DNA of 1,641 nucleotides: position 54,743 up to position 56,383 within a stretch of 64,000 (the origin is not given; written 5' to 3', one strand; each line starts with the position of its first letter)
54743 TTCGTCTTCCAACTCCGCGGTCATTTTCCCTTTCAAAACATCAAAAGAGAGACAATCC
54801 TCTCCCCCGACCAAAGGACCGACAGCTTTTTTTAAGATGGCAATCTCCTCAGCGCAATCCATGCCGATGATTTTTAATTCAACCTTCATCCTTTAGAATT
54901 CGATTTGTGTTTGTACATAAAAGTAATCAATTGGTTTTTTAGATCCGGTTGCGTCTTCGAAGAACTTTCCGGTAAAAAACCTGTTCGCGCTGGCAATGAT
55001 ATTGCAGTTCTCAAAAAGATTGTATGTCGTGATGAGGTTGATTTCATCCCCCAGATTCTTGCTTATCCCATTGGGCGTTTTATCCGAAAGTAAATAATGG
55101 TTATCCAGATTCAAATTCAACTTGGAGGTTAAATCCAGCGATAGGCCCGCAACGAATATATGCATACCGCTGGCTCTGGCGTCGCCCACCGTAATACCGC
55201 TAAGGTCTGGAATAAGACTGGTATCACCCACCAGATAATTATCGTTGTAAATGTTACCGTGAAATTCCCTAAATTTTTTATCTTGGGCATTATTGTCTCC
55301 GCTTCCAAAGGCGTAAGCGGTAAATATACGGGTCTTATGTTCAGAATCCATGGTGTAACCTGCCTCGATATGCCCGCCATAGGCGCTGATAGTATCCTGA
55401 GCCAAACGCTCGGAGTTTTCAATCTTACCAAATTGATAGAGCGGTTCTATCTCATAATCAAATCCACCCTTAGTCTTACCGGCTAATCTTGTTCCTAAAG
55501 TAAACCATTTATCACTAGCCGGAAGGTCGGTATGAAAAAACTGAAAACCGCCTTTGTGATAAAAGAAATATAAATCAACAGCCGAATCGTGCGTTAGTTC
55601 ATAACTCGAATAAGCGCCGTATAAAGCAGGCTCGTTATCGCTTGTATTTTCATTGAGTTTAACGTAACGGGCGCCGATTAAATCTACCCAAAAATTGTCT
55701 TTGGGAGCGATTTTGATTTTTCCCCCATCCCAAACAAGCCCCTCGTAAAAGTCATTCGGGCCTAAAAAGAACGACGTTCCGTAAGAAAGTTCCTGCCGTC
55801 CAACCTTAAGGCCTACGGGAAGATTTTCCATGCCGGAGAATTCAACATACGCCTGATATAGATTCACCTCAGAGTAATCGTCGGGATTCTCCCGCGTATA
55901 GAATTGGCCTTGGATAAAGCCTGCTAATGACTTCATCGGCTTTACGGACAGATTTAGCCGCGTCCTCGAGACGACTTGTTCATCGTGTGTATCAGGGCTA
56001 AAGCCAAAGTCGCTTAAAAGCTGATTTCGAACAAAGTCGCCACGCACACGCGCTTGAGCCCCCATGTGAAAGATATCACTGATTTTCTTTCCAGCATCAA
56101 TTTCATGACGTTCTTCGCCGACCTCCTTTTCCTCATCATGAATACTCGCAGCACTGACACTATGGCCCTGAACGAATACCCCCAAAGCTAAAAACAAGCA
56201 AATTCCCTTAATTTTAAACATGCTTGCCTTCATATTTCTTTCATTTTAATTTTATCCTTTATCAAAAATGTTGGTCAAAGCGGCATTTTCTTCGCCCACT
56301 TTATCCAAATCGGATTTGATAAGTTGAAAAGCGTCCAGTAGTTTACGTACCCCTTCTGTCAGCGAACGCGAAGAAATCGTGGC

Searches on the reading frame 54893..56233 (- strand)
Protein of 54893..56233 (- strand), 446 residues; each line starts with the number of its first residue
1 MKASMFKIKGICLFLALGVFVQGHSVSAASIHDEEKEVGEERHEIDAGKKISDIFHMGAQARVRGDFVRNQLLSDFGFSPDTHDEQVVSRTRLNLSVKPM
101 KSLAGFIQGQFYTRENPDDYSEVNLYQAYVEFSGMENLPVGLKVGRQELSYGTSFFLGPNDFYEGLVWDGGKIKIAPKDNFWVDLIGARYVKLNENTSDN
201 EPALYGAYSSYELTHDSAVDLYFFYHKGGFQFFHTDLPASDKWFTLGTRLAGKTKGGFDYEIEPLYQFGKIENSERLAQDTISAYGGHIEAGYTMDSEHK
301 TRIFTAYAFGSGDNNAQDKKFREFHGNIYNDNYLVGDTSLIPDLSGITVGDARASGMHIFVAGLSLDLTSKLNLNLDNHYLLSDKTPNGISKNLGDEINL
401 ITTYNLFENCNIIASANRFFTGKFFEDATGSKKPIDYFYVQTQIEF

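Call 12: find_encoding_contigs(protein=window:54893-56233:-, flank=10000, max_places=2)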
Protein window:54893-56233:- (446 aa): 6 contigs read that carry it; 2 places shown.
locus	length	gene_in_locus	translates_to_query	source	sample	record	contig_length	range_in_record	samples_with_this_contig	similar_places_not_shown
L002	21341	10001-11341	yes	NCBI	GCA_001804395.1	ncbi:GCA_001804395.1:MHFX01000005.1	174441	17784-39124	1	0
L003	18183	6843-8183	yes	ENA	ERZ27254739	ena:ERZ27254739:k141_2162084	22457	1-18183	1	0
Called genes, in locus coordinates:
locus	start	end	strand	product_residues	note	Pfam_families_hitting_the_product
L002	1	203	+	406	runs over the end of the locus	PF00072:Response_reg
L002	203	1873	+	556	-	PF00072:Response_reg, PF00512:HisKA, PF02518:HATPase_c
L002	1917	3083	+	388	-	PF00072:Response_reg, PF00512:HisKA (weak), PF02518:HATPase_c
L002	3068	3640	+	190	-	PF00072:Response_reg, PF03709:OKR_DC_1_N (weak)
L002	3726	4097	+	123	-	PF01022:HTH_5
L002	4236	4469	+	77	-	PF04023:FeoA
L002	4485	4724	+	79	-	PF04023:FeoA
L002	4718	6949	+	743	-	PF01926:MMR_HSR1, PF02421:FeoB_N, PF17910:FeoB_Cyto, PF07670:Gate, PF07664:FeoB_C, PF07670:Gate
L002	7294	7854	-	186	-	PF09990:DUF2231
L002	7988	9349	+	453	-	PF07396:Porin_O_P (faint)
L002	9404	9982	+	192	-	PF04205:FMN_bind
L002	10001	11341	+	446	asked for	PF13372:Alginate_exp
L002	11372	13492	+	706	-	PF00122:E1-E2_ATPase, PF00702:Hydrolase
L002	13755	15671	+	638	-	PF05226:CHASE2, PF07228:SpoIIE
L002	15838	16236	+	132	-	PF13581:HATPase_c_2, PF02518:HATPase_c (weak)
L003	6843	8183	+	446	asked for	PF13372:Alginate_exp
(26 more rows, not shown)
